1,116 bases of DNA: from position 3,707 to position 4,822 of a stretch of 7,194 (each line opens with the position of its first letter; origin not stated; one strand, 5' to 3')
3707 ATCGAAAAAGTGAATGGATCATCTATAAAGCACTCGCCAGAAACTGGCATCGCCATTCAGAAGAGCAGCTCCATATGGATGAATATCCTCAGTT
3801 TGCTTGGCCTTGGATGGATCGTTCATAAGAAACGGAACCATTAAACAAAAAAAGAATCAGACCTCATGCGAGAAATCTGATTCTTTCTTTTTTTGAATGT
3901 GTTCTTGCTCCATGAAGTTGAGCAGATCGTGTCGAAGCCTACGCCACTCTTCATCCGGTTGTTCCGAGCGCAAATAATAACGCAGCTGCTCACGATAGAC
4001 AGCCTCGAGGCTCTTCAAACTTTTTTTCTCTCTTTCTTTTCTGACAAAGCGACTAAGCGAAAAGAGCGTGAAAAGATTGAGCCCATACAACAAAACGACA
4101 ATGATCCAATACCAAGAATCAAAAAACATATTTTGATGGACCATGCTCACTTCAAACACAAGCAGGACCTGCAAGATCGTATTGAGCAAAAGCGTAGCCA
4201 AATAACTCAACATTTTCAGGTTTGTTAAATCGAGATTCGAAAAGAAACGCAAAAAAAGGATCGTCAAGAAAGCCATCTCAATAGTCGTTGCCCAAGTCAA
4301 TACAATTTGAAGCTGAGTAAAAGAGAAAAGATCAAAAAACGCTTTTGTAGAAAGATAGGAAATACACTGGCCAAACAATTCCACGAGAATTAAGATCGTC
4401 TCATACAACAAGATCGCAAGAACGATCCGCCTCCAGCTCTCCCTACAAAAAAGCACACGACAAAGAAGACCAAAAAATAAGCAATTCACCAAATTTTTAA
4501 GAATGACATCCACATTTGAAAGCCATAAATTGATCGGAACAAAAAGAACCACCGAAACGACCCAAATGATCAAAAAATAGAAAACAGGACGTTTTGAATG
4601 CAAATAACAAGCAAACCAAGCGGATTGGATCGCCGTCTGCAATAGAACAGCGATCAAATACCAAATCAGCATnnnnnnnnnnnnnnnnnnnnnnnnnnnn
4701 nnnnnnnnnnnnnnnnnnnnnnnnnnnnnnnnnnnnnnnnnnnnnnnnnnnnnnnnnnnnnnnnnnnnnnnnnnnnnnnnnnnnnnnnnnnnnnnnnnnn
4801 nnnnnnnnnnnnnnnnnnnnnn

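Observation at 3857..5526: Tandem AgrC-type kinase paralogs with complementary defects: one has the ATPase but no H-box histidine, the other has the H-box but no ATPase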

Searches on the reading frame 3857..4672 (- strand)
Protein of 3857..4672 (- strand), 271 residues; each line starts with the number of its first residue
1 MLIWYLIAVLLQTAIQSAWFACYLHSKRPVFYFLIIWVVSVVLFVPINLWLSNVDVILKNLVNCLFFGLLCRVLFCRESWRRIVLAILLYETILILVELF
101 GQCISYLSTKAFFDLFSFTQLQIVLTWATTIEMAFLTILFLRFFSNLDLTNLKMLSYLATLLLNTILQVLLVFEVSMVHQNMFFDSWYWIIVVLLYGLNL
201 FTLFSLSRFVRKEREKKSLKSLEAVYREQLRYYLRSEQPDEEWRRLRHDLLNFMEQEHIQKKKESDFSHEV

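Call 3: search_protein_families(library=pfam, proteins=[window:3857-4672:-], max_evalue=1)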
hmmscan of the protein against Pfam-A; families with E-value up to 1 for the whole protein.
window:3857-4672:- (271 aa): 0 families

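Call 4: search_protein_families(library=ncbifam, proteins=[window:3857-4672:-], max_evalue=1)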
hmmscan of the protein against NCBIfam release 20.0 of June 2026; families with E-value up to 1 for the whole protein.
window:3857-4672:- (271 aa): 1 family
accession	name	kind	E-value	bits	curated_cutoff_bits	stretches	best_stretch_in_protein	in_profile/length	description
NF046015.1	HisKinAgrCStaph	equivalog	3.5e-05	23.2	500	1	28-255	24-235/414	quorum-sensing sensor histidine kinase AgrC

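Call 5: find_homologous_proteins(query=window:3857-4672:-)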
Query window:3857-4672:- (271 aa): 2 proteins with E <= 0.001 among 1452 candidates.
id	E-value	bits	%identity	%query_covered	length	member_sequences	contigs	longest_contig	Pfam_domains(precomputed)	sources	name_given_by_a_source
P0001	9.5e-166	568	99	100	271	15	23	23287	-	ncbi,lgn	-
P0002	1.6e-162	557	97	100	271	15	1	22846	-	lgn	-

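Call 16: find_homologous_proteins(query=A1, max_evalue=0.01)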
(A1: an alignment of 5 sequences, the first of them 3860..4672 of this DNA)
Query A1 (5 sequences) (271 aa, profile of the alignment): 7 proteins with E <= 0.01 among 8000 candidates.
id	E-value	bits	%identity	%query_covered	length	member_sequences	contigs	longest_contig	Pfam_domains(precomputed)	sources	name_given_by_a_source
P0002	1.5e-125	436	97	100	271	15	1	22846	-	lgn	-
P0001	2.7e-125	435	99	100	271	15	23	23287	-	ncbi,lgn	-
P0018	1.8e-115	403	31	98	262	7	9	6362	-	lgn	-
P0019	8.4e-79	283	31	98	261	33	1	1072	-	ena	-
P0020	1.3e-62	230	27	98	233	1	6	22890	-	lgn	-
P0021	6.5e-62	227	28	98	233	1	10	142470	-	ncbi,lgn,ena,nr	nr:hypothetical protein [uncultured Dubosiella sp.]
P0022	2.5e-61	226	28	98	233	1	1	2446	-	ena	-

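Call 18: find_encoding_contigs(protein=P0021, flank=6000, max_places=3)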
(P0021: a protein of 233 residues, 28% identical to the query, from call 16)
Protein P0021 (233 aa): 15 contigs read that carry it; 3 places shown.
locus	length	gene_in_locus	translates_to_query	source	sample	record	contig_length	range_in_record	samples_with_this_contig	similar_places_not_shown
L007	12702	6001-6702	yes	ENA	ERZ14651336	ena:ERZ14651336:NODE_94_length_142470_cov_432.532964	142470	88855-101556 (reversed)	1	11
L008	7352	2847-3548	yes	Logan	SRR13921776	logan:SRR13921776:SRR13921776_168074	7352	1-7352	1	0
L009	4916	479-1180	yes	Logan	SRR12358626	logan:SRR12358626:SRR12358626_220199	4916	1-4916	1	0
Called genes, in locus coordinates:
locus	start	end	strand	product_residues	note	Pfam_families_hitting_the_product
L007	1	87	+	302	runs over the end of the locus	-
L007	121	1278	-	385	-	PF01546:Peptidase_M20, PF07687:M20_dimer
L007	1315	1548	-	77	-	-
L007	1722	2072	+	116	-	PF00708:Acylphosphatase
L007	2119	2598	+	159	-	PF02664:LuxS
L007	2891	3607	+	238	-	PF00072:Response_reg, PF04397:LytTR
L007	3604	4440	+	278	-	PF02518:HATPase_c, PF14501:HATPase_c_5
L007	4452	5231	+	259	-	-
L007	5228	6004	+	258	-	-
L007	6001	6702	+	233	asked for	-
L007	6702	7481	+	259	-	-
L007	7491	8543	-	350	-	PF01408:GFO_IDH_MocA, PF22725:GFO_IDH_MocA_C3, PF02894:GFO_IDH_MocA_C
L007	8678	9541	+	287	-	PF01418:HTH_6, PF01380:SIS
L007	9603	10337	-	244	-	PF02146:SIR2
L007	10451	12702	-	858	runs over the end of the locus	PF02861:Clp_N, PF23569:NBD_SMAX1, PF00004:AAA, PF17871:AAA_lid_9, PF00004:AAA, PF07724:AAA_2, PF07728:AAA_5, PF10431:ClpB_D2-small, +8 more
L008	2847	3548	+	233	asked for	-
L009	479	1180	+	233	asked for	-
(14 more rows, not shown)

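Call 19: find_encoding_contigs(protein=P0001, flank=10000, max_places=3)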
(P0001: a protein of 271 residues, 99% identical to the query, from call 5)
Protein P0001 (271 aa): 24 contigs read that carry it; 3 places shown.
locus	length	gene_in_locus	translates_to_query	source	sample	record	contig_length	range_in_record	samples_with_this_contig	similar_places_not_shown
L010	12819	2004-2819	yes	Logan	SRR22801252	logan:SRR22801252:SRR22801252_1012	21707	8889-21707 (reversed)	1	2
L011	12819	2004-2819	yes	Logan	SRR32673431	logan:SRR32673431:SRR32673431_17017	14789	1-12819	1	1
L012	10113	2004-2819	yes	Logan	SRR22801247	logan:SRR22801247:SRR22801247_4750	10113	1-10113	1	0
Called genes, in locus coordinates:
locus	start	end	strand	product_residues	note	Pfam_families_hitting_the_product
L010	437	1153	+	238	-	PF00072:Response_reg, PF04397:LytTR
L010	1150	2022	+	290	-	PF14501:HATPase_c_5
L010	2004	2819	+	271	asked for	-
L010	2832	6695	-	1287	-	PF02368:Big_2 (weak)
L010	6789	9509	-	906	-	-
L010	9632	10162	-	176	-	-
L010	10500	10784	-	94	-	PF00440:TetR_N (weak)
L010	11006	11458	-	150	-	-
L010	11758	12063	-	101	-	PF00702:Hydrolase (weak), PF13419:HAD_2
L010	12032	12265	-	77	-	-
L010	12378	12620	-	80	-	-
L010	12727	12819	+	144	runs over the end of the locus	PF01418:HTH_6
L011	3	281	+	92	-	?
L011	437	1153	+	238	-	PF00072:Response_reg, PF04397:LytTR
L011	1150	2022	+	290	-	PF14501:HATPase_c_5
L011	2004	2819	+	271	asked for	-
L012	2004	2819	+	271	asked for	-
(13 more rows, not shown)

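Call 23: find_related_loci(query=A1, collection=genome_contigs, flank=8000)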
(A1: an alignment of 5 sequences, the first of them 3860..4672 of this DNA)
Query A1 (271 aa) in genome_contigs; peptide patterns used: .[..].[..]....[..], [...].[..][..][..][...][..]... (x = any residue, [..] = any of these).
64 stretches matched a pattern; 2 encode a relative of the query (tblastn E <= 1e-3); 2 distinct loci.
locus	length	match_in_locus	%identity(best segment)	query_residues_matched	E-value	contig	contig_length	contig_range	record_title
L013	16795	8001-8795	43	1-265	5e-63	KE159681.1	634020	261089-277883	Firmicutes bacterium M10-2 genomic scaffold acPFH-supercont1.1, whole genome shotgun sequence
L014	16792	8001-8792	45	1-264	2e-61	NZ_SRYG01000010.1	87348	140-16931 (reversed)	Dubosiella muris strain NM09_H32 NODE_10_length_87348_cov_1052.422084, whole genome shotgun sequence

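Call 29: search_protein_representatives(alignment_id=A3)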
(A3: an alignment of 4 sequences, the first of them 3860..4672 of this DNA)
Query: 4 sequences, 262 profile positions. Proteins with E-value up to 0.001 (for the whole library): 51; up to 1e-10: 34; up to 1e-30: 13. The best 51 are listed.
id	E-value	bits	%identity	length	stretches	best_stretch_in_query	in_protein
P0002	1.5e-131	454.4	-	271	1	1-262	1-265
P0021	1.1e-106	372.8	-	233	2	91-261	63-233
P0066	4.0e-69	249.8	-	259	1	1-257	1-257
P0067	3.0e-48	181.3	-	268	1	3-256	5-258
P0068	8.1e-46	173.4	-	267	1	3-259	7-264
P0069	1.1e-44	169.7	-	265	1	1-259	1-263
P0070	3.5e-44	168.0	-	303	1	1-259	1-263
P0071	1.7e-42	162.5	-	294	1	6-259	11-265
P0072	4.9e-42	161.0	-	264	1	4-257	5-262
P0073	3.2e-41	158.3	-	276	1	1-254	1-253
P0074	1.1e-40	156.5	-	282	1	6-256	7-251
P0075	1.4e-36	143.1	-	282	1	9-258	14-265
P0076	5.9e-34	134.5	-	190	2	149-260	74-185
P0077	5.4e-27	111.7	-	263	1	1-259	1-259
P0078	6.8e-26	108.1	-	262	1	1-254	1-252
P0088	3.3e-18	82.9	-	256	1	9-257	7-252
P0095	1.2e-12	64.6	-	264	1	7-259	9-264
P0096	4.8e-12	62.7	-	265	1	4-258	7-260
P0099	1.5e-08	51.2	-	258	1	5-256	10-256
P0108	1.1e-04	38.5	-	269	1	7-260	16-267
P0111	5.3e-04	36.3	-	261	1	8-256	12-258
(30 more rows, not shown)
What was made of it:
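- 3857..4672 (-): Sensor/phospho-acceptor subunit: 271-aa 7-TM protein that ends after DHp helix 1. The profile search found 51 relatives, nearly all 250-310 aa (call 29).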

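Call 31: find_encoding_contigs(protein=P0067, flank=5000, max_places=2)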
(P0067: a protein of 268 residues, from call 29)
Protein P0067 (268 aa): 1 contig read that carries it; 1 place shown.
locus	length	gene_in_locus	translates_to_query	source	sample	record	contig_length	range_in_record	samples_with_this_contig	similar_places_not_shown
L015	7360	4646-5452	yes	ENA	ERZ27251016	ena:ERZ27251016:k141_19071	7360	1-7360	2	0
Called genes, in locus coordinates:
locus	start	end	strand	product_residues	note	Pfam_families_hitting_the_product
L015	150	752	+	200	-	PF27000:PH_gly_zipper (faint), PF09851:SHOCT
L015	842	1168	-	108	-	-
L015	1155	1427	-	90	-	PF12675:DUF3795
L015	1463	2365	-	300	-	PF07505:DUF5131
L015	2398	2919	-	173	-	PF02870:Methyltransf_1N, PF01035:DNA_binding_1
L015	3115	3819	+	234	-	PF00072:Response_reg, PF04397:LytTR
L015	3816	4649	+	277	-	PF02518:HATPase_c, PF14501:HATPase_c_5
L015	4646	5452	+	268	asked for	-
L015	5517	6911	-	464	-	PF01554:MatE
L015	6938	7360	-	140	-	?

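Call 32: find_encoding_contigs(protein=P0088, flank=5000, max_places=2)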
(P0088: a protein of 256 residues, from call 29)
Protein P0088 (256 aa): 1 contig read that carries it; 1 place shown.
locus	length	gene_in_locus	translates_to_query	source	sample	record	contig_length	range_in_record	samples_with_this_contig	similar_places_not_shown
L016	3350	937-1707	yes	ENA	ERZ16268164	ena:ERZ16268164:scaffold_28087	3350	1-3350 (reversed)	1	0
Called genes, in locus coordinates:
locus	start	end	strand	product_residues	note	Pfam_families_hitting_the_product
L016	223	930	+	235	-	PF00072:Response_reg, PF04397:LytTR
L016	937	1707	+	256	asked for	-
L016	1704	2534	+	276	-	PF02518:HATPase_c (weak), PF14501:HATPase_c_5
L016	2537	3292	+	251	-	-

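Call 33: find_encoding_contigs(protein=P0108, flank=5000, max_places=2)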
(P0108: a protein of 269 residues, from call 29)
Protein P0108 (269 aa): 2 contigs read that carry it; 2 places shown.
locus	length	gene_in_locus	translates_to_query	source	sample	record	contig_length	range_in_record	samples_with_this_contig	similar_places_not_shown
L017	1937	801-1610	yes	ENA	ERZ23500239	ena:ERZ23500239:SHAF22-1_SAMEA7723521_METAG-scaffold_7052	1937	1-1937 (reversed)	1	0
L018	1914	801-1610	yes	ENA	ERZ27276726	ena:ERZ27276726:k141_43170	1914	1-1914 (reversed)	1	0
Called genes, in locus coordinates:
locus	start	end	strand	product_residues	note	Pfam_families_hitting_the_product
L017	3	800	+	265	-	?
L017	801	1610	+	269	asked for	-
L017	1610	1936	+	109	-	?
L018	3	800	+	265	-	?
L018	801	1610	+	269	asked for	-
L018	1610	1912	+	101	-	?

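Call 34: find_encoding_contigs(protein=P0077, flank=5000, max_places=2)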
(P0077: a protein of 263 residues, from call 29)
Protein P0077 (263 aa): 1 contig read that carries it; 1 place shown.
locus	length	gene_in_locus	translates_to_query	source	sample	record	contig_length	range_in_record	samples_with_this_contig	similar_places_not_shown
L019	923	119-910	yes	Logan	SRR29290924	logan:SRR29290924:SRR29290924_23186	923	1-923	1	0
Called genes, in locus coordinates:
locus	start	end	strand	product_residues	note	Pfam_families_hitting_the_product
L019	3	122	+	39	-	?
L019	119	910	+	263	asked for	-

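Call 35: find_encoding_contigs(protein=P0096, flank=5000, max_places=2)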
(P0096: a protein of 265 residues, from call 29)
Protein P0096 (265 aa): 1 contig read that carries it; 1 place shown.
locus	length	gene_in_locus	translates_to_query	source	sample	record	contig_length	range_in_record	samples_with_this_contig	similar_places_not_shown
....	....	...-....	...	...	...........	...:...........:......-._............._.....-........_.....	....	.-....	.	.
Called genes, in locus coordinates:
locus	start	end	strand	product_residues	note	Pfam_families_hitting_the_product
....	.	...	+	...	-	?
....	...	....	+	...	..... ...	-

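Call 36: find_encoding_contigs(protein=P0070, flank=5000, max_places=2)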
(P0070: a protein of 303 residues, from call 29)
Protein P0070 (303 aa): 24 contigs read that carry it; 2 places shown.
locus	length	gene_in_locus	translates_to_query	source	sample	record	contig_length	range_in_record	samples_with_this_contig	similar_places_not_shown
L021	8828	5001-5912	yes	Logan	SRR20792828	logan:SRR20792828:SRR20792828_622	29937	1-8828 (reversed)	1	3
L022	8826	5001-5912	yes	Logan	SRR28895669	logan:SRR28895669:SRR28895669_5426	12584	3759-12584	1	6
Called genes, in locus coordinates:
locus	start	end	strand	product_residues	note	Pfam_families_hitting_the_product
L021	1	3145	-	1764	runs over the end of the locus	PF20623:Sgo0707_N2 (faint), PF18885:DUF5648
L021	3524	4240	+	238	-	PF00072:Response_reg, PF04397:LytTR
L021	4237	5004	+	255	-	PF02518:HATPase_c, PF14501:HATPase_c_5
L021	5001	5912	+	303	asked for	-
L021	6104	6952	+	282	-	-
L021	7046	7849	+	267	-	-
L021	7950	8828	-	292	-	?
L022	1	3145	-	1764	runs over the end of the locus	PF20623:Sgo0707_N2 (faint), PF18885:DUF5648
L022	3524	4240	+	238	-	PF00072:Response_reg, PF04397:LytTR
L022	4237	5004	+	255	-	PF02518:HATPase_c, PF14501:HATPase_c_5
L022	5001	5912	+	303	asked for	-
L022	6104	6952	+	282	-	-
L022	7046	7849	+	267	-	-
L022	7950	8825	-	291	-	?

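Call 43: find_related_loci(query=A5, collection=metagenome_contigs, flank=5000)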
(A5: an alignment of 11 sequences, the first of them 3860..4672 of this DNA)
Query A5 (271 aa) in metagenome_contigs; peptide patterns used: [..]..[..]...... (x = any residue, [..] = any of these).
75 stretches matched a pattern; 9 encode a relative of the query (tblastn E <= 1e-3); 8 distinct loci.
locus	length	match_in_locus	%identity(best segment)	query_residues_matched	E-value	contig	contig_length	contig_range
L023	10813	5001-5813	98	1-271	4e-175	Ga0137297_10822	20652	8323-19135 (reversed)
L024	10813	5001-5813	98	1-271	4e-175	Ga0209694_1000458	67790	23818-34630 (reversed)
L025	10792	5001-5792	45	1-264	5e-61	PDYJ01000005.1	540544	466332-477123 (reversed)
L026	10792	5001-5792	45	1-264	5e-61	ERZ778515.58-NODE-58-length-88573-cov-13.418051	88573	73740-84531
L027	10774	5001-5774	31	5-258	7e-27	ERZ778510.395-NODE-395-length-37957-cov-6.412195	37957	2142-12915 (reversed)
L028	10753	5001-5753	30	12-258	3e-28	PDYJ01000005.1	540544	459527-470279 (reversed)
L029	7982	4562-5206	33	46-256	1e-25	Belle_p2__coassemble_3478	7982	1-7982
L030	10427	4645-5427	30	6-265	2e-23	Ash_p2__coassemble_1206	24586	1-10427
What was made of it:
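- Tried and rejected: A narrower alignment worked (call 43).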

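Call 56: predict_structure(alignment_id=A6)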
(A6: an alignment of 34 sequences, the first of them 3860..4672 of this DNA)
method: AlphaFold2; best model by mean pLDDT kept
length: 271 residues; sequences in the alignment: 34
mean_pLDDT: 85.6   pTM: 0.76
mean pLDDT of the five models: 85.6, 85.1, 83.3, 82.6, 81.4
residues with pLDDT >= 90: 95; 70-90: 162; 50-70: 14; < 50: 0
segments of 3 or more residues with pLDDT < 50: none
pLDDT, mean of each block of 10 residues (from residue 1): 88 96 94 97 90 81 94 95 92 89 87 76 90 95 82 77 78 68 68 84 83 89 89 84 82 84 82 56
secondary structure, 60 per line:
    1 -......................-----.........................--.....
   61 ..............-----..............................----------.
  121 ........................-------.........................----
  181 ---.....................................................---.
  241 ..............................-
elements in order: H2-23 H29-53 H56-74 H80-109 H120-144 H152-176 H184-236 H240-270
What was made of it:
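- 4052..4672 (-): Seven-helix membrane sensor domain (residues 1-207). AlphaFold2 pLDDT 85.6 with helices 2-23, 29-53, 56-74, 80-109, 120-144, 152-176 and 184 onward (call 56).
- On HPK10 / AgrC-type sensor histidine kinase: The sensor protein has seven predicted membrane helices (call 56).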

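Call 61: fold_search(model_id=the predicted structure, library=pdb)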
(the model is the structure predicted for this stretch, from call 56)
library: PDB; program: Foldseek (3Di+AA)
matches with E <= 10: 43; with E <= 0.001: 0
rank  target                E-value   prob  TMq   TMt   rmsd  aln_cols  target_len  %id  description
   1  2rcc_B                1.9e+00  0.09  0.17  0.17  15.9       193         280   12  Crystal structure of putative class I ribonucleotide reductase (NP_241368.1) from Bacillus halodurans at 1.90 A resolu (released 2007-10-02)
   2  7v9l_R                2.2e+00  0.08  0.19  0.20  16.4       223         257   15  Cryo-EM structure of the SV1-Gs complex. (released 2022-04-06)
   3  9lxp_R                2.8e+00  0.06  0.18  0.17  14.9       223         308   16  A Cryo-EM structure of LA-PTH-PTH1R-Beta-arrestin1 complex (state 2 conformation) (released 2026-03-04)
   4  3pja_J                2.9e+00  0.05  0.14  0.17  16.1       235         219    8  Crystal structure of human C3PO complex (released 2011-05-11)
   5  3ez0_D                3.2e+00  0.09  0.20  0.24  14.7       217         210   13  Crystal structure of protein of unknown function with ferritin-like fold (YP_832262.1) from Arthrobacter sp. FB24 at 2 (released 2008-11-25)
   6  4ja4_C                3.7e+00  0.03  0.16  0.11  17.1       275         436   11  Inward open conformation of the xylose transporter XylE from E. coli (released 2013-05-01)
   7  9inh_D                3.9e+00  0.05  0.18  0.10  15.4       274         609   12  Cryo-EM structure of human XPR1 in complex with InsP6 in outward-facing state (SPX visible)-in the presence of KIDINS2 (released 2025-04-02)
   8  4ja4_A                3.9e+00  0.04  0.18  0.12  17.1       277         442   11  Inward open conformation of the xylose transporter XylE from E. coli (released 2013-05-01)
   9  3dby_M                3.9e+00  0.03  0.13  0.13  17.2       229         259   12  Crystal structure of uncharacterized protein from Bacillus cereus G9241 (CSAP Target) (released 2008-07-29)
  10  4rc5_A                4.3e+00  0.08  0.19  0.22  14.4       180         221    9  Crystal structure of cyanobacterial aldehyde-deformylating oxygenase (released 2014-12-17)
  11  6jzz_B                4.5e+00  0.08  0.19  0.22  14.8       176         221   10  The crystal structure of AAR-C294S in complex with ADO. (released 2020-04-01)
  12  6s3l_B                4.5e+00  0.06  0.22  0.26  18.5       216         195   13  Structure of the core of the flagellar export apparatus from Vibrio mimicus, the FliPQR-FlhB complex. (released 2020-03-25)
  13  4ja4_B                4.8e+00  0.03  0.17  0.12  17.0       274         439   12  Inward open conformation of the xylose transporter XylE from E. coli (released 2013-05-01)
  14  8wtz_B                5.5e+00  0.07  0.25  0.17  15.0       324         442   11  potassium outward rectifier channel SKOR (released 2024-04-10)
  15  8yky_R                5.5e+00  0.05  0.19  0.20  21.7       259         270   17  Structure of human class T GPCR TAS2R14-Ggustducin complex with agonist 28.1 (released 2024-07-10)
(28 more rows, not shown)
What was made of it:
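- Tried and rejected: Foldseek of the sensor model against the PDB found nothing (best E 1.9; call 61).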
